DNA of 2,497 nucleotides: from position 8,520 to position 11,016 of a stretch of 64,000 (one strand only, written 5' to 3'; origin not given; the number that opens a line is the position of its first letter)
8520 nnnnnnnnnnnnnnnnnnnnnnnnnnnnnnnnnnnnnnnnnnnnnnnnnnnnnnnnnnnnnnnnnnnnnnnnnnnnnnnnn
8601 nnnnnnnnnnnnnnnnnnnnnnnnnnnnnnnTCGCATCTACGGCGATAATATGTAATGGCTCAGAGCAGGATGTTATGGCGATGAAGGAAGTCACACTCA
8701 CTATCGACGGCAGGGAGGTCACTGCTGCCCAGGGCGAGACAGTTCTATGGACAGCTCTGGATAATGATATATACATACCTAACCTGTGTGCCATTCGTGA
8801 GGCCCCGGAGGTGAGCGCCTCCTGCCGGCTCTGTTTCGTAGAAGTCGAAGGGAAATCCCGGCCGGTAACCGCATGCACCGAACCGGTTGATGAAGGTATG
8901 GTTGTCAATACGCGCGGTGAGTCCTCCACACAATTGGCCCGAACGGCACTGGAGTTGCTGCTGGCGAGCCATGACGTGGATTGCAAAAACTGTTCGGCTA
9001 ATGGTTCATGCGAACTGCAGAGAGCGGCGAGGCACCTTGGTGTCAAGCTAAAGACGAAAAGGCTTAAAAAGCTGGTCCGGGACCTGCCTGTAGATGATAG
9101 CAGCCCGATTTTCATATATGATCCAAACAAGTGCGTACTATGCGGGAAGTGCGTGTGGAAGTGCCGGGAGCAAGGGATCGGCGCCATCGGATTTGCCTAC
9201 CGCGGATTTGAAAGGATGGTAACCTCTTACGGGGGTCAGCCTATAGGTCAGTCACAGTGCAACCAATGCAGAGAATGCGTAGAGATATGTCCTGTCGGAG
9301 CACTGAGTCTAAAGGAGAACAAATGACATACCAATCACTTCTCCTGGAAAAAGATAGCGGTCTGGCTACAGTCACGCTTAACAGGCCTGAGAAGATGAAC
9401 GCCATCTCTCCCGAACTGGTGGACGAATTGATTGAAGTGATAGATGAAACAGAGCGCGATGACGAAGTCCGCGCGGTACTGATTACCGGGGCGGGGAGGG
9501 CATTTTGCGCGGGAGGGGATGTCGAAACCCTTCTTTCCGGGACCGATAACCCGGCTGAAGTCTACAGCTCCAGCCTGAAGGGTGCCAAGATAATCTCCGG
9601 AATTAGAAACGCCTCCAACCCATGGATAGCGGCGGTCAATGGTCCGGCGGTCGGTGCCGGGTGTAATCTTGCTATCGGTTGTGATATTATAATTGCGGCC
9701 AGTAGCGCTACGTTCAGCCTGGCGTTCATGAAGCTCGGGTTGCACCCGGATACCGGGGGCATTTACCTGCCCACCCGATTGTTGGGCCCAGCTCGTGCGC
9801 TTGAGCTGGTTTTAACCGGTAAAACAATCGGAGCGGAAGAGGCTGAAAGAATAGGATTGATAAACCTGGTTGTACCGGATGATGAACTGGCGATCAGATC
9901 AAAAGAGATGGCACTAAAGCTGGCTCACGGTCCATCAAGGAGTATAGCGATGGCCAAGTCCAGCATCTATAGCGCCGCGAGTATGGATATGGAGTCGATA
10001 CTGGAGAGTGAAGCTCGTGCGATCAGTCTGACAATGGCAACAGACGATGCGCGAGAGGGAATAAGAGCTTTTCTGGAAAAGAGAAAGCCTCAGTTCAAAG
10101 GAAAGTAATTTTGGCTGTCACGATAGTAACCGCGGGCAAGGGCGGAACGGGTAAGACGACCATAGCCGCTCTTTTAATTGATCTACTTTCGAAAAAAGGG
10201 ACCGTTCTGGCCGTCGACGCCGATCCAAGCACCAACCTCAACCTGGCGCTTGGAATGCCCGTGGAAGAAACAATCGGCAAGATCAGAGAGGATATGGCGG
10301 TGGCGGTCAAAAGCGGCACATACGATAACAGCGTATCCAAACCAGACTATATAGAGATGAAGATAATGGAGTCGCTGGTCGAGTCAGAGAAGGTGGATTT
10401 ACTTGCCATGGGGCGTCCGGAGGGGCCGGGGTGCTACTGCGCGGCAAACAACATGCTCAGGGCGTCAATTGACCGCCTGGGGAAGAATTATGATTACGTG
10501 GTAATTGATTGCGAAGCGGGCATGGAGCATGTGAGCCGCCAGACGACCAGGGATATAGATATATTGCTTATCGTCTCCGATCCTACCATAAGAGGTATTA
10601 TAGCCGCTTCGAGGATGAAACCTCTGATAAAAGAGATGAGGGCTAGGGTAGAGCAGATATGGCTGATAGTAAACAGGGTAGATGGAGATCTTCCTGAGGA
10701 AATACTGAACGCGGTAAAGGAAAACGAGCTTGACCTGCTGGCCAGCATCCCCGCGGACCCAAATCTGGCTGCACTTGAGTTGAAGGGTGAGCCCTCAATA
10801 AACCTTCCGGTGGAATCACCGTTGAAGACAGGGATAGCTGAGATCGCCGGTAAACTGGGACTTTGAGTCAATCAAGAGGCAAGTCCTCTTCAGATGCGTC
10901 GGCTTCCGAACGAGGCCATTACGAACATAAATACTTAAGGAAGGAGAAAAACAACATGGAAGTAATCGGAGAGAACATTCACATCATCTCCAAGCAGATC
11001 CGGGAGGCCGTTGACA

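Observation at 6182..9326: NuoE-NuoF-NuoG(N-terminal only) trio without a catalytic partner: HoxEFU / Stn-type diaphorase module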

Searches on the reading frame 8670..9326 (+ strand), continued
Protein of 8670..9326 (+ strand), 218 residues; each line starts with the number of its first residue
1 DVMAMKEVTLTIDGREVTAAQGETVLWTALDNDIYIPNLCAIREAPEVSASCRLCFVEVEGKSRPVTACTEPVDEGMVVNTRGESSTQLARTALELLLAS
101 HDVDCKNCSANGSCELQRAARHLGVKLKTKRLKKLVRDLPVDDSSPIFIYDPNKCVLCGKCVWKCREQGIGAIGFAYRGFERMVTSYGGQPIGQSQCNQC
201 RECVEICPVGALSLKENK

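Call 74: search_protein_families(library=pfam, proteins=[P0243, P0246, P0250, P0253, P0255, P0258, P0261, P0265, P0269, P0273], max_evalue=0.000001)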
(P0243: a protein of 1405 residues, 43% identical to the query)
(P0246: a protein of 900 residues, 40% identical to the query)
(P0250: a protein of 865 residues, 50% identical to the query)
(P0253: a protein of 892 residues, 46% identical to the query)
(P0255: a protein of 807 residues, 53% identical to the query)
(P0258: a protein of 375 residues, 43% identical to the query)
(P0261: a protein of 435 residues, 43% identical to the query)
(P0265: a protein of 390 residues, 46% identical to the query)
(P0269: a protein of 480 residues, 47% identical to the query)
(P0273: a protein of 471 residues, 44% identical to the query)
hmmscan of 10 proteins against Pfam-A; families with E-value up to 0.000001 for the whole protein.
P0243 (1405 aa): 11 families
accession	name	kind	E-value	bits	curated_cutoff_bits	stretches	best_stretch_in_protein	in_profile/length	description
PF00384.28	Molybdopterin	-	4.2e-122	408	24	3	272-677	1-352/353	Molybdopterin oxidoreductase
PF13510.11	Fer2_4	-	8.4e-42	141.6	22.8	2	835-909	4-81/82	2Fe-2S iron-sulfur cluster binding domain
PF10588.14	NADH-G_4Fe-4S_3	-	1.2e-36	124.4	27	2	83-122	1-40/40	NADH-ubiquinone oxidoreductase-G iron-sulfur binding region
PF22117.2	Fer4_Nqo3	-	3.1e-26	91.8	27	2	971-1035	3-67/67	NADH-quinone oxidoreductase subunit 3, ferredoxin-like domain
PF04879.21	Molybdop_Fe4S4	-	5.9e-25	87.4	22.7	2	215-269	1-55/55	Molybdopterin oxidoreductase Fe4S4 domain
PF01568.27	Molydop_binding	-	4.9e-19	68.8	26.8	1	725-820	2-99/110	Molydopterin dinucleotide binding domain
PF00037.32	Fer4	-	1.9e-15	56.4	21.1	0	1018-1035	7-24/24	4Fe-4S binding domain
PF12838.12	Fer4_7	-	4.5e-15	56.3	27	2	978-1033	1-52/52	4Fe-4S dicluster domain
PF14697.11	Fer4_21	-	8.8e-11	42.2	35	1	975-1033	4-56/59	4Fe-4S dicluster domain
PF12837.12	Fer4_6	-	2.8e-09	36.9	25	0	972-991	2-21/24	4Fe-4S binding domain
PF13237.11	Fer4_10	-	1.2e-07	32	25.5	0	139-197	2-53/53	4Fe-4S dicluster domain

P0246 (900 aa): 10 families
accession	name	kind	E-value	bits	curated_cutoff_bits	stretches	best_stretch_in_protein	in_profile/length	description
PF00384.28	Molybdopterin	-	9.5e-56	189.8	24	1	428-825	1-351/353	Molybdopterin oxidoreductase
PF13510.11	Fer2_4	-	5.6e-18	65.2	22.8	1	163-236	3-81/82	2Fe-2S iron-sulfur cluster binding domain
PF10588.14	NADH-G_4Fe-4S_3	-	9.6e-17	60.7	27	2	3-33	7-37/40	NADH-ubiquinone oxidoreductase-G iron-sulfur binding region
PF04879.21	Molybdop_Fe4S4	-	3.9e-16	59.2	22.7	1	373-422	3-52/55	Molybdopterin oxidoreductase Fe4S4 domain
PF12838.12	Fer4_7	-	9e-13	48.9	27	2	62-120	1-52/52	4Fe-4S dicluster domain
PF22117.2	Fer4_Nqo3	-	1.1e-11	45.2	27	1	54-121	2-66/67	NADH-quinone oxidoreductase subunit 3, ferredoxin-like domain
PF14697.11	Fer4_21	-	4.3e-11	43.2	35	0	299-359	3-53/59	4Fe-4S dicluster domain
PF00037.32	Fer4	-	8.8e-08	32.1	21.1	0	102-121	4-23/24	4Fe-4S binding domain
PF13183.11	Fer4_8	-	3.6e-07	31.1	27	0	60-118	2-66/68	4Fe-4S dicluster domain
PF13237.11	Fer4_10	-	4.8e-07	30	25.5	0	56-117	2-53/53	4Fe-4S dicluster domain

P0250 (865 aa): 5 families
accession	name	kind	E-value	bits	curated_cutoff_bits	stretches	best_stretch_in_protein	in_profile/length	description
PF00384.28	Molybdopterin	-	6.5e-63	213.3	24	1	273-690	1-352/353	Molybdopterin oxidoreductase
PF13510.11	Fer2_4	-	8.6e-18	64.6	22.8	1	4-78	3-81/82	2Fe-2S iron-sulfur cluster binding domain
PF04879.21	Molybdop_Fe4S4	-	2.7e-17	62.9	22.7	1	216-263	2-49/55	Molybdopterin oxidoreductase Fe4S4 domain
PF01568.27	Molydop_binding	-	1.7e-13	51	26.8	1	765-848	7-95/110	Molydopterin dinucleotide binding domain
PF10588.14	NADH-G_4Fe-4S_3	-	2.9e-07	30.3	27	1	85-111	1-27/40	NADH-ubiquinone oxidoreductase-G iron-sulfur binding region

P0253 (892 aa): 6 families
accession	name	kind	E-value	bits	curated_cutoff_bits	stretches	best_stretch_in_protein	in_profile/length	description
PF00384.28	Molybdopterin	-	9.8e-83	278.5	24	1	275-694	1-352/353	Molybdopterin oxidoreductase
PF01568.27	Molydop_binding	-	7.9e-32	110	26.8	1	780-886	1-110/110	Molydopterin dinucleotide binding domain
PF13510.11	Fer2_4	-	3.3e-24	85.2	22.8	1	3-78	2-81/82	2Fe-2S iron-sulfur cluster binding domain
PF04879.21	Molybdop_Fe4S4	-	1.3e-18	67.1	22.7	1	219-272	2-55/55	Molybdopterin oxidoreductase Fe4S4 domain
PF10588.14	NADH-G_4Fe-4S_3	-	9.3e-12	44.7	27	1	85-121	1-37/40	NADH-ubiquinone oxidoreductase-G iron-sulfur binding region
PF00037.32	Fer4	-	1.2e-08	34.9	21.1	0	191-209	5-23/24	4Fe-4S binding domain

P0255 (807 aa): 9 families
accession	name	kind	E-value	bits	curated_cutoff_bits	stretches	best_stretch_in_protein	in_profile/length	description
PF00384.28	Molybdopterin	-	1.1e-67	229.1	24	1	223-628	1-352/353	Molybdopterin oxidoreductase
PF01568.27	Molydop_binding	-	2e-20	73.3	26.8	1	705-798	11-109/110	Molydopterin dinucleotide binding domain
PF04879.21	Molybdop_Fe4S4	-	4.3e-19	68.7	22.7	1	168-220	3-55/55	Molybdopterin oxidoreductase Fe4S4 domain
PF10588.14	NADH-G_4Fe-4S_3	-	2.6e-10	40.1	27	1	34-70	1-37/40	NADH-ubiquinone oxidoreductase-G iron-sulfur binding region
PF00037.32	Fer4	-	1.7e-09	37.5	21.1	0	138-157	4-23/24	4Fe-4S binding domain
PF12838.12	Fer4_7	-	4.3e-08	33.9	27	1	98-156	1-52/52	4Fe-4S dicluster domain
PF14697.11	Fer4_21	-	1.9e-07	31.5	35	1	95-155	4-55/59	4Fe-4S dicluster domain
PF22117.2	Fer4_Nqo3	-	2.5e-07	31.2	27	1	94-157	6-66/67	NADH-quinone oxidoreductase subunit 3, ferredoxin-like domain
PF12837.12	Fer4_6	-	5.8e-07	29.6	25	0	93-112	3-22/24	4Fe-4S binding domain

P0258 (375 aa): 8 families
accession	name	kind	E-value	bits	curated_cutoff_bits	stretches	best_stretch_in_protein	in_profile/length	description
PF04879.21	Molybdop_Fe4S4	-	1.1e-20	73.7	22.7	1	221-274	2-55/55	Molybdopterin oxidoreductase Fe4S4 domain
PF13510.11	Fer2_4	-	2.7e-18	66.3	22.8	1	5-80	3-81/82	2Fe-2S iron-sulfur cluster binding domain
PF10588.14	NADH-G_4Fe-4S_3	-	2e-13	50.1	27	1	87-126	1-40/40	NADH-ubiquinone oxidoreductase-G iron-sulfur binding region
PF22117.2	Fer4_Nqo3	-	1.4e-12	48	27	1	146-211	4-66/67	NADH-quinone oxidoreductase subunit 3, ferredoxin-like domain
PF00384.28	Molybdopterin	-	6e-11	42.4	24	1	306-375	3-81/353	Molybdopterin oxidoreductase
PF12838.12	Fer4_7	-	2.2e-08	34.9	27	1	152-210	1-52/52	4Fe-4S dicluster domain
PF00037.32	Fer4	-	3.7e-07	30.1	21.1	0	194-211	6-23/24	4Fe-4S binding domain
PF13187.11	Fer4_9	-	6.7e-07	29.7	27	0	152-210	1-51/52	4Fe-4S dicluster domain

P0261 (435 aa): 16 families
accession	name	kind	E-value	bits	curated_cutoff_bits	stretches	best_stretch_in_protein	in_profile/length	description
PF00037.32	Fer4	-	6.3e-24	83.2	21.1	1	215-236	2-23/24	4Fe-4S binding domain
PF13510.11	Fer2_4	-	6.7e-23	81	22.8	1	1-76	3-81/82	2Fe-2S iron-sulfur cluster binding domain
PF12838.12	Fer4_7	-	3.4e-18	66.3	27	2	144-202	1-52/52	4Fe-4S dicluster domain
PF12837.12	Fer4_6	-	6.1e-17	61.1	25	0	243-262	2-21/24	4Fe-4S binding domain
PF13237.11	Fer4_10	-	1.2e-16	60.8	25.5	1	138-199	2-53/53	4Fe-4S dicluster domain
PF14697.11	Fer4_21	-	7.1e-16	58.5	35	2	217-262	4-53/59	4Fe-4S dicluster domain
PF13187.11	Fer4_9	-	3.2e-14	53.1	27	1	187-235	1-51/52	4Fe-4S dicluster domain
PF13484.11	Fer4_16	-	3e-13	50.8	30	0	250-281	2-32/66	4Fe-4S double cluster binding domain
PF12797.12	Fer4_2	-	3e-13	49.2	24.5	0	242-262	2-22/22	4Fe-4S binding domain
PF02662.21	FlpD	-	2e-12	47.6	22.3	1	291-377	1-91/123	Methyl-viologen-reducing hydrogenase, delta subunit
PF13183.11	Fer4_8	-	3.8e-12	47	27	0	142-201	2-67/68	4Fe-4S dicluster domain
PF25160.1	LdpA_Fe-S-bd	-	6.9e-11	42.2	27.6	0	226-262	8-40/49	LdpA Fe-S cluster-binding domain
PF10588.14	NADH-G_4Fe-4S_3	-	1.4e-10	40.9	27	1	83-117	1-38/40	NADH-ubiquinone oxidoreductase-G iron-sulfur binding region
PF22117.2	Fer4_Nqo3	-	2.5e-10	40.8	27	1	136-203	2-66/67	NADH-quinone oxidoreductase subunit 3, ferredoxin-like domain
PF12800.12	Fer4_4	-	5.2e-09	36.1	24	0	248-261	2-15/17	4Fe-4S binding domain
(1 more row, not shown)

P0265 (390 aa): 6 families
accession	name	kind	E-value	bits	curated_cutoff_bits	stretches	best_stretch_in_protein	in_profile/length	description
PF13510.11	Fer2_4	-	3.4e-22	78.7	22.8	1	4-80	3-81/82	2Fe-2S iron-sulfur cluster binding domain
PF04879.21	Molybdop_Fe4S4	-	3.4e-17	62.6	22.7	1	223-273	4-55/55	Molybdopterin oxidoreductase Fe4S4 domain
PF10588.14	NADH-G_4Fe-4S_3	-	6.6e-17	61.2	27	1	87-125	1-39/40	NADH-ubiquinone oxidoreductase-G iron-sulfur binding region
PF00384.28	Molybdopterin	-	7.4e-12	45.4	24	1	276-390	1-81/353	Molybdopterin oxidoreductase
PF22117.2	Fer4_Nqo3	-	6.9e-09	36.2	27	1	141-208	2-66/67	NADH-quinone oxidoreductase subunit 3, ferredoxin-like domain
PF13183.11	Fer4_8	-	7.5e-07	30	27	1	147-206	2-67/68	4Fe-4S dicluster domain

P0269 (480 aa): 6 families
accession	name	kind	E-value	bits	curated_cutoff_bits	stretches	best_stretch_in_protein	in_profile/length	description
PF02906.19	Fe_hyd_lg_C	-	1.4e-55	189.1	22.1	1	223-378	2-158/245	Iron only hydrogenase large subunit, C-terminal domain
PF13510.11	Fer2_4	-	1.1e-18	67.5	22.8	1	3-76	6-81/82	2Fe-2S iron-sulfur cluster binding domain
PF10588.14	NADH-G_4Fe-4S_3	-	1.3e-14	53.9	27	1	83-122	1-40/40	NADH-ubiquinone oxidoreductase-G iron-sulfur binding region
PF12838.12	Fer4_7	-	1.2e-09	38.9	27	1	145-203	1-52/52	4Fe-4S dicluster domain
PF00037.32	Fer4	-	1.7e-09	37.5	21.1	1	185-204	4-23/24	4Fe-4S binding domain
PF13237.11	Fer4_10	-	2.5e-08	34.2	25.5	0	139-160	2-25/53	4Fe-4S dicluster domain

P0273 (471 aa): 7 families
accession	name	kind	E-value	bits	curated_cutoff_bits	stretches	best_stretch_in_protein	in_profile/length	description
PF04879.21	Molybdop_Fe4S4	-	1e-19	70.7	22.7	1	223-276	2-55/55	Molybdopterin oxidoreductase Fe4S4 domain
PF13510.11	Fer2_4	-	2.9e-19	69.3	22.8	1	3-80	2-81/82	2Fe-2S iron-sulfur cluster binding domain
PF10588.14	NADH-G_4Fe-4S_3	-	5.9e-15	55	27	1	87-126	1-40/40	NADH-ubiquinone oxidoreductase-G iron-sulfur binding region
PF12838.12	Fer4_7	-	5.4e-09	36.8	27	1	149-207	1-52/52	4Fe-4S dicluster domain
PF00111.32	Fer2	-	7.9e-09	35.8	21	1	8-62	2-53/77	2Fe-2S iron-sulfur cluster binding domain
PF22117.2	Fer4_Nqo3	-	5.3e-08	33.4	27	1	141-208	2-66/67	NADH-quinone oxidoreductase subunit 3, ferredoxin-like domain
PF00037.32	Fer4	-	6.4e-07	29.4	21.1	0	191-209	6-24/24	4Fe-4S binding domain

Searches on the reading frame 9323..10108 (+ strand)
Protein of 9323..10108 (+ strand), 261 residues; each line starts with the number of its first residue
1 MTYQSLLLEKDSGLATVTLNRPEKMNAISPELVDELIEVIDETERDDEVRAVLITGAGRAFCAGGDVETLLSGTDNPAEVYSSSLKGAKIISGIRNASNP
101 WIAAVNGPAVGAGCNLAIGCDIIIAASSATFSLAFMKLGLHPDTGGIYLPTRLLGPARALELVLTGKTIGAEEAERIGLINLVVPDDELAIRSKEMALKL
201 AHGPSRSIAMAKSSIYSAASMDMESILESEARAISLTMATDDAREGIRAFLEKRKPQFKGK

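Call 4: search_protein_families(library=pfam, proteins=[window:9323-10108:+])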
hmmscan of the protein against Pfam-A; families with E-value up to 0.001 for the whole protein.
window:9323-10108:+ (261 aa): 2 families
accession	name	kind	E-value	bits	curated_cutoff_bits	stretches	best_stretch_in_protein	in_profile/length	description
PF00378.25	ECH_1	-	6.1e-68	229.3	27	1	10-260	2-250/251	Enoyl-CoA hydratase/isomerase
PF16113.10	ECH_2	-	2.6e-39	136.1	27.2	1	15-190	2-178/335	Enoyl-CoA hydratase/isomerase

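Call 9: search_protein_families(library=ncbifam, proteins=[window:9323-10108:+])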
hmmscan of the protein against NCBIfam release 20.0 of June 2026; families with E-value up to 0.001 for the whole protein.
window:9323-10108:+ (261 aa): 73 families (the best 25 are shown)
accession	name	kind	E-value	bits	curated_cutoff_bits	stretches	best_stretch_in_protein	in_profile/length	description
NF006699.0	PRK09245.1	subfamily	1.1e-67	228.1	354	1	4-260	3-265/266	crotonase/enoyl-CoA hydratase family protein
NF004635.0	PRK05981.1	equivalog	3.1e-67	226.9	351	1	1-261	1-266/266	enoyl-CoA hydratase/isomerase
NF051848.1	EnCoAHydtEchA19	equivalog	3e-65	220.3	400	1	6-261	2-258/258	enoyl-CoA hydratase EchA19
NF046063.1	oxepin_alt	equivalog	1.1e-64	218.3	300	1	9-257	5-254/254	oxepin-CoA hydrolase, alternative type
TIGR02280.1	PaaB1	equivalog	6.4e-64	215.9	345.15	1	7-261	2-256/256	2-(1,2-epoxy-1,2-dihydrophenyl)acetyl-CoA isomerase PaaG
NF005700.0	PRK07511.1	subfamily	2.1e-62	211.1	274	1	5-259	4-259/260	enoyl-CoA hydratase family protein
NF004475.0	PRK05809.1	subfamily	2.7e-61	207.3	394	1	1-261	1-260/260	short-chain-enoyl-CoA hydratase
NF004517.0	PRK05862.1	equivalog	1.2e-60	205.2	396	1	1-259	1-255/257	enoyl-CoA hydratase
NF006107.0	PRK08258.1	equivalog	2.1e-60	204.4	330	1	4-261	17-277/277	enoyl-CoA hydratase family protein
NF006109.0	PRK08260.1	subfamily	2.3e-60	204.4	320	1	1-260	1-277/296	enoyl-CoA hydratase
NF006007.0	PRK08138.1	subfamily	6e-59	199.5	355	1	9-261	13-261/261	enoyl-CoA hydratase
NF006008.0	PRK08139.1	equivalog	1.4e-57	195.2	313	1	5-260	12-265/266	enoyl-CoA hydratase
NF004857.0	PRK06210.1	equivalog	1.9e-57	194.8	341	1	3-260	7-274/275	enoyl-CoA hydratase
NF004525.0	PRK05870.1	equivalog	1.5e-56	192.1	285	1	3-233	2-229/249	enoyl-CoA hydratase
NF007239.0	PRK09674.1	equivalog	1.6e-56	191.6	371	1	4-261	4-257/257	2,3-dehydroadipyl-CoA hydratase PaaF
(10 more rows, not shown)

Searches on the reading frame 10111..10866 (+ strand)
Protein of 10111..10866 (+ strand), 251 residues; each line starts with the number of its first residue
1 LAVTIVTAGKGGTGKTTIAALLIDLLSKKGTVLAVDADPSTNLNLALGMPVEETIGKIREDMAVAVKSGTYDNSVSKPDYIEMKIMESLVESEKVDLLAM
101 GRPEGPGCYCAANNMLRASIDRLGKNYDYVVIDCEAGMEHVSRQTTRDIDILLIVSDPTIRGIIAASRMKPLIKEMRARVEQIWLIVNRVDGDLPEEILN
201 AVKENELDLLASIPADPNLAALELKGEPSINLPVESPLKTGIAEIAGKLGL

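Call 4: search_protein_families(library=pfam, proteins=[window:10111-10866:+])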
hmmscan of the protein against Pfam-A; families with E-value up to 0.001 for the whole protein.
window:10111-10866:+ (251 aa): 8 families
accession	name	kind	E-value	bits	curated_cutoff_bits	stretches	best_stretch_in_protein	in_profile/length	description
PF01656.29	CbiA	-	2e-17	63.7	25.4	1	5-228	2-124/125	CobQ/CobB/MinD/ParA nucleotide binding domain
PF13614.12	AAA_31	-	2.9e-16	60.4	27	1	4-181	4-172/177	AAA domain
PF06564.18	CBP_BcsQ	-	2e-09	37.7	21.3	1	2-60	2-61/234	Cellulose biosynthesis protein BcsQ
PF02374.21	ArsA_ATPase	-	2.2e-07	30.8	24.3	1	5-134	4-132/305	Anion-transporting ATPase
PF10609.15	ParA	-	8.4e-06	25.8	27.1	1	3-248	5-244/246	NUBPL iron-transfer P-loop NTPase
PF00142.24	Fer4_NifH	-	5.1e-05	23.3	25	1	5-246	3-241/271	4Fe-4S iron sulfur cluster binding proteins, NifH/frxC family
PF09140.17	MipZ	-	5.7e-05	23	20.7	0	4-38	3-38/262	ATPase MipZ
PF03266.21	NTPase_1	-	0.00024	21.4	23.9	0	113-198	82-167/168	NTPase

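Call 9: search_protein_families(library=ncbifam, proteins=[window:10111-10866:+])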
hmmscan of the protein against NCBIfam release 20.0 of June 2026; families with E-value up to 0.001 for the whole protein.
window:10111-10866:+ (251 aa): 17 families
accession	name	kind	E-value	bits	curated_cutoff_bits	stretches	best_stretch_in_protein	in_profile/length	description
TIGR01969.1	minD_arch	subfamily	4.2e-20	72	201.75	2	112-249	94-230/251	cell division ATPase MinD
TIGR01968.1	minD_bact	equivalog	2.2e-16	60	212.9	2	112-229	97-217/261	septum site-determining protein MinD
NF041546.1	ParA_partition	equivalog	5.9e-15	55.4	180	2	112-211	62-165/203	ParA family partition ATPase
TIGR03815.1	CpaE_hom_Actino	equivalog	1.8e-14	53.6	154.45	1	4-241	114-332/340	septum site-determining protein Ssd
TIGR03371.1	cellulose_yhjQ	equivalog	1.1e-12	48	157.85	1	1-56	1-57/246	cellulose biosynthesis protein BcsQ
NF010443.0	PRK13869.1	subfamily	2.4e-08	33.2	446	1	3-167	123-292/405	plasmid-partitioning protein RepA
TIGR03453.1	partition_RepA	equivalog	7.9e-07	28.2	348.45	1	3-147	106-255/387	plasmid partitioning protein RepA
NF047398.1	AAA_KGGVGR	domain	1.2e-06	29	90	0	5-38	6-40/190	KGGVGR-motif variant AAA ATPase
TIGR00345.1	GET3_arsA_TRC40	subfamily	3.3e-06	26.8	135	1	8-134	3-133/299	TRC40/GET3/ArsA family transport-energizing ATPase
NF041136.1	MrpORP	equivalog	1.9e-05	24.1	450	0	4-38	8-43/365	iron-sulfur cluster carrier protein MrpORP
TIGR04291.1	arsen_driv_ArsA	equivalog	3.6e-05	22.7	650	1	5-50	323-369/565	arsenical pump-driving ATPase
NF010248.0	PRK13695.1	equivalog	0.00012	21.8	156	0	113-205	86-178/180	NTPase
NF041283.1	PrgP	equivalog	0.00012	21.5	400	1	3-141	4-138/297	ParA superfamily DNA segregation protein PrgP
TIGR01281.1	DPOR_bchL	equivalog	0.00028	20.4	345.15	1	6-225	4-215/268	ferredoxin:protochlorophyllide reductase (ATP-dependent) iron-sulfur ATP-binding protein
NF010259.0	PRK13705.1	equivalog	0.00031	19.8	725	0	3-138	108-246/388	plasmid-partitioning protein SopA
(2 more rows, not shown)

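Call 89: search_solved_structures(query=window:10111-10866:+, max_evalue=0.00001)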
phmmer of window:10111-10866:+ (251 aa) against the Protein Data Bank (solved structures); distinct sequences matched with E-value up to 0.00001: 10.
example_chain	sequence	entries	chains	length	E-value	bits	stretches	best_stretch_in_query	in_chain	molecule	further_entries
3kje_A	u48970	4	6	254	3.7e-20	75.9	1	5-228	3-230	CO dehydrogenase/acetyl-CoA synthase complex, accessory protein CooC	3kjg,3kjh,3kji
1g3q_A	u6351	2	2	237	1.8e-12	50.7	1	120-238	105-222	CELL DIVISION INHIBITOR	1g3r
4v03_A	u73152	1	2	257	8.4e-12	48.5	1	124-246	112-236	SITE-DETERMINING PROTEIN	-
1ion_A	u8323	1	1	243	2.1e-11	47.2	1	5-237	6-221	PROBABLE CELL DIVISION INHIBITOR MIND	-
4v02_A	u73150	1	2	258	9e-11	45.1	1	124-246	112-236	SITE-DETERMINING PROTEIN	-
6non_A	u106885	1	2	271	1.5e-09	41.2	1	4-175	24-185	Cobyrinic acid ac-diamide synthase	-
6noo_A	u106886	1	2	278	1.6e-09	41.1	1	4-175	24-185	Maintenance of carboxysome positioning A protein, MCDA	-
6nop_B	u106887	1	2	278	2.1e-08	37.4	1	4-175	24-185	Cobyrinic acid ac-diamide synthase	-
1hyq_A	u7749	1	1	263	1.2e-07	34.9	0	5-50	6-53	CELL DIVISION INHIBITOR (MIND-1)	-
3ea0_A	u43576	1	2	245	5.3e-07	32.8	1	124-193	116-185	ATPase, ParA family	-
